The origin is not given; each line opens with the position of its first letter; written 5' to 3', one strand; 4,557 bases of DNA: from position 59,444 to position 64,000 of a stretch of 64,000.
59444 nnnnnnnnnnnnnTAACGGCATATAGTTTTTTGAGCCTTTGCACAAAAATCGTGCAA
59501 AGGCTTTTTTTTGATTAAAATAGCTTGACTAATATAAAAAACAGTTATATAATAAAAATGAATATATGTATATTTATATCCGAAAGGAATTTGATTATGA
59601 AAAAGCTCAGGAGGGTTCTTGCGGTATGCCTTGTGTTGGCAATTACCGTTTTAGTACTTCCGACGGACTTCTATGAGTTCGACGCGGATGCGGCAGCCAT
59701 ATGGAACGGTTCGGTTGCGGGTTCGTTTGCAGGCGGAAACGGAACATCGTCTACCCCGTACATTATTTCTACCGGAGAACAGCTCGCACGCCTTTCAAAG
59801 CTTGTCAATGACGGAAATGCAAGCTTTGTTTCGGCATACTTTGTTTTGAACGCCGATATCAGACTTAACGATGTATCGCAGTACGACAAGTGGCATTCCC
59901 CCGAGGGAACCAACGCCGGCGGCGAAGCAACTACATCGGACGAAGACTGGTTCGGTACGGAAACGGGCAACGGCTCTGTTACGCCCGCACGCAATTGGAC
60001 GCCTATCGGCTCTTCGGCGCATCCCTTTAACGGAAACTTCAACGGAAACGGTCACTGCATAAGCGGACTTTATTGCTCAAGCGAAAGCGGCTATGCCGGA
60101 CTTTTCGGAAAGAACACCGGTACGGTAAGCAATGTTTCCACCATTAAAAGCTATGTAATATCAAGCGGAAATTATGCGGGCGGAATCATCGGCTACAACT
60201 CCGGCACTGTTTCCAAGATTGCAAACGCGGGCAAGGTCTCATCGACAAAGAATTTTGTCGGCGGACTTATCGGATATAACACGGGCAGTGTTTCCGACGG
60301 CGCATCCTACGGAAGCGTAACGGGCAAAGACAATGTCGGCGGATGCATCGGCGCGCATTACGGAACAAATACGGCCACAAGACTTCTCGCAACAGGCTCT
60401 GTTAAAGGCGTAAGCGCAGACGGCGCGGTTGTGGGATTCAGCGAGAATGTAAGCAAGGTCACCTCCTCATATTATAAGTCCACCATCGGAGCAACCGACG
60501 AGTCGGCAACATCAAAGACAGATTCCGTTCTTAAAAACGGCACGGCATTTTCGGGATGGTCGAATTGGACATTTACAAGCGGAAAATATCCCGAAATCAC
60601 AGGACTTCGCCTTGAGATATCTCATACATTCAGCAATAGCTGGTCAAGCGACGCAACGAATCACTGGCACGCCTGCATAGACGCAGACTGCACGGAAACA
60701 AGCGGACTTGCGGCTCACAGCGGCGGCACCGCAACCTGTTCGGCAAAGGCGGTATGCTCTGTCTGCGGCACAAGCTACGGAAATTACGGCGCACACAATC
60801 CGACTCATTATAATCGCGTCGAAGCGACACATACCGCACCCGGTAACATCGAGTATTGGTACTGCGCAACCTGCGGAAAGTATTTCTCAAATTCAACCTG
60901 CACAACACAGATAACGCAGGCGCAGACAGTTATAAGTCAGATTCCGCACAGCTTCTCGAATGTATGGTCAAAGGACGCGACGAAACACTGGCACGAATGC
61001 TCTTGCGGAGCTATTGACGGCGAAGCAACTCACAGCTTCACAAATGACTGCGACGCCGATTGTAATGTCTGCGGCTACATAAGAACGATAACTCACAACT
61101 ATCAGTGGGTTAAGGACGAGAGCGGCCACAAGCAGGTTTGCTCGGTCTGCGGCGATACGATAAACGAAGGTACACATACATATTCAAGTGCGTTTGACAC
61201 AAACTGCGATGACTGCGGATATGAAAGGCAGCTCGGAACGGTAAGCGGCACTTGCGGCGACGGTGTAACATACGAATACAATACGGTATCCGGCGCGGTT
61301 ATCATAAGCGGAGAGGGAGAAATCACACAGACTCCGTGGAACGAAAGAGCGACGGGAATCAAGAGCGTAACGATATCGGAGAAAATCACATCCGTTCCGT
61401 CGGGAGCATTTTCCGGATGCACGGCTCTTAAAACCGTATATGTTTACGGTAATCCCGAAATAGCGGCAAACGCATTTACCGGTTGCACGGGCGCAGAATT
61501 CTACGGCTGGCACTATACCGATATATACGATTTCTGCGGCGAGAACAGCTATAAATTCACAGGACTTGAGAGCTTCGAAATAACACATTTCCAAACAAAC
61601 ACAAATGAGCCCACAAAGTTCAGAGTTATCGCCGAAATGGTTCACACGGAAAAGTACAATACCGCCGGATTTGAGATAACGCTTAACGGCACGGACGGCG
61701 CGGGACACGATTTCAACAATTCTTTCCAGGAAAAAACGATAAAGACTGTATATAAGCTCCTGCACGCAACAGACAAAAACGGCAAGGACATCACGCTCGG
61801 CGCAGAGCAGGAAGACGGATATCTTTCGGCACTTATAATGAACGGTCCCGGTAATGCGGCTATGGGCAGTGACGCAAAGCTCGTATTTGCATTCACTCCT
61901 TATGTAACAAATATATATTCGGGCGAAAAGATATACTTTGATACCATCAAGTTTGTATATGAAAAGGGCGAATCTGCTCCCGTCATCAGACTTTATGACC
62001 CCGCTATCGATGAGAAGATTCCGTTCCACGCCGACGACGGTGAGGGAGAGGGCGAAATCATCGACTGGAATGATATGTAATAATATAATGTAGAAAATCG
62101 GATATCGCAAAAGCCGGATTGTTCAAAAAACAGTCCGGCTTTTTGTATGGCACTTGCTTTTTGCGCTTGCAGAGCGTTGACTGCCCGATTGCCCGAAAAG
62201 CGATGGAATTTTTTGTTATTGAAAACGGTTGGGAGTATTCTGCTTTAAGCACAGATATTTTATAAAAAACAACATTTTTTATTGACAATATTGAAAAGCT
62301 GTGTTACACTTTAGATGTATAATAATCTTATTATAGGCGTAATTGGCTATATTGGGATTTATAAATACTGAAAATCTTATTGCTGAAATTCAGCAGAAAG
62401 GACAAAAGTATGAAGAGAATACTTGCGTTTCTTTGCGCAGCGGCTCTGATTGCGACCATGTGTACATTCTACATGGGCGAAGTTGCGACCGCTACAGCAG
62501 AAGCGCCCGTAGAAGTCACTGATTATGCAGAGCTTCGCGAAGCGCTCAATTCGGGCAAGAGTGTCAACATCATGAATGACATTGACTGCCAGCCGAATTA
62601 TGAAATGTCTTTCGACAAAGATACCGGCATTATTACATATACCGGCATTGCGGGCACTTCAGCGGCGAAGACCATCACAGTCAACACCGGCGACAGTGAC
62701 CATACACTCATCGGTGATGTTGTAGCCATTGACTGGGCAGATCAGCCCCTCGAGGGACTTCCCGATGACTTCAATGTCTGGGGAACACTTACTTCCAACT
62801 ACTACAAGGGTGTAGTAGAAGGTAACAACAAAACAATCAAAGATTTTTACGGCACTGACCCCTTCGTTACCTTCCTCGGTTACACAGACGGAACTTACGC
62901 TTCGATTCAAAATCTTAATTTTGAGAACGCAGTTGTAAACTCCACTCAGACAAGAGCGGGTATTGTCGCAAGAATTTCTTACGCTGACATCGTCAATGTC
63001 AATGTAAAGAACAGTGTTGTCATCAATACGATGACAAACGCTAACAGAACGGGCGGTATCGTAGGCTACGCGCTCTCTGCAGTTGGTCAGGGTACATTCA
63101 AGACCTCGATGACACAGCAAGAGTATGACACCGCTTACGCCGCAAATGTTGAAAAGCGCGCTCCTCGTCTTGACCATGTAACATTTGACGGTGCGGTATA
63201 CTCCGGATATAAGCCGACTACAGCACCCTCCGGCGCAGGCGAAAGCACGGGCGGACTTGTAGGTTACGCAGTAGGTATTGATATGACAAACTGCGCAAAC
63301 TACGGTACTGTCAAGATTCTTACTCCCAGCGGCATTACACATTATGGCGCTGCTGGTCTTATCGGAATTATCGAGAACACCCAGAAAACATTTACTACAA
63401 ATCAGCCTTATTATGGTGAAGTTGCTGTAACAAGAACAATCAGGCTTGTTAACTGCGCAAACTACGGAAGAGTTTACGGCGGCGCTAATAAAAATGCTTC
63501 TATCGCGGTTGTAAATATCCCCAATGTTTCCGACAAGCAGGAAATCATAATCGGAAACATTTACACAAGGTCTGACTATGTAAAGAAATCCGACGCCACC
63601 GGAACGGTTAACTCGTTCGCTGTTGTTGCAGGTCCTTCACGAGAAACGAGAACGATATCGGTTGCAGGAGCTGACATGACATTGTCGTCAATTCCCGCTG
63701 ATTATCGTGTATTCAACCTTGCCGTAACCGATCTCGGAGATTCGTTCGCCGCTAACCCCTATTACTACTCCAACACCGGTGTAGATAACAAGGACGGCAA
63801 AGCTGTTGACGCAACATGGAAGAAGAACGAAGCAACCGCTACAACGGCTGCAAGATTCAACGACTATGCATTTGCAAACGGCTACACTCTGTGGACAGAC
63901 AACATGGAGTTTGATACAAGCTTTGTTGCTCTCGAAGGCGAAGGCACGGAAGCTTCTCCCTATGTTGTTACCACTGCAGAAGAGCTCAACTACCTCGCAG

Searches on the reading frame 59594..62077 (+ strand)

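Call 4: search_protein_families(library=ncbifam, proteins=[window:59594-62077:+], max_evalue=1)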
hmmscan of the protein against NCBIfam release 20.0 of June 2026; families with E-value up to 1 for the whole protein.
window:59594-62077:+ (828 aa): 2 families
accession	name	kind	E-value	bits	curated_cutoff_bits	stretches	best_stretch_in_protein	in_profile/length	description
TIGR02913.1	HAF_rpt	repeat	0.018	15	22.65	1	271-288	2-19/39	HAF repeat protein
TIGR03831.1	YgiT_finger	domain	0.4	11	20.2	0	417-430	28-41/46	YgiT-type zinc finger protein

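Call 5: search_protein_families(library=pfam, proteins=[window:59594-62077:+], max_evalue=10)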
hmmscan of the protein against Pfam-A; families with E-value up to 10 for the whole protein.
window:59594-62077:+ (828 aa): 2 families
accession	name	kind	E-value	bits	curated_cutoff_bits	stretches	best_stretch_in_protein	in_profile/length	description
PF13306.12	LRR_5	-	9e-05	22.8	27.7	1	589-632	13-57/127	BspA type Leucine rich repeat region (6 copies)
PF07911.18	DUF1677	-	9.2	7.2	25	1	488-529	4-46/94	Protein of unknown function (DUF1677)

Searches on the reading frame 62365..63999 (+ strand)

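Call 71: search_protein_families(library=pfam, proteins=[window:62365-63999:+], max_evalue=0.001)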
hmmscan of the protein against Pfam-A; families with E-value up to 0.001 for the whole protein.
window:62365-63999:+ (545 aa): 0 families

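Call 86: search_protein_families(library=pfam, proteins=[window:62407-63999:+], max_evalue=10)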
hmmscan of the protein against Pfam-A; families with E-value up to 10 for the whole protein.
window:62407-63999:+ (531 aa): 1 family
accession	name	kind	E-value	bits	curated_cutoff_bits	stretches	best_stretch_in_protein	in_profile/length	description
PF07581.17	Glug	-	0.0048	17.7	20.5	1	278-302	2-27/28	The GLUG motif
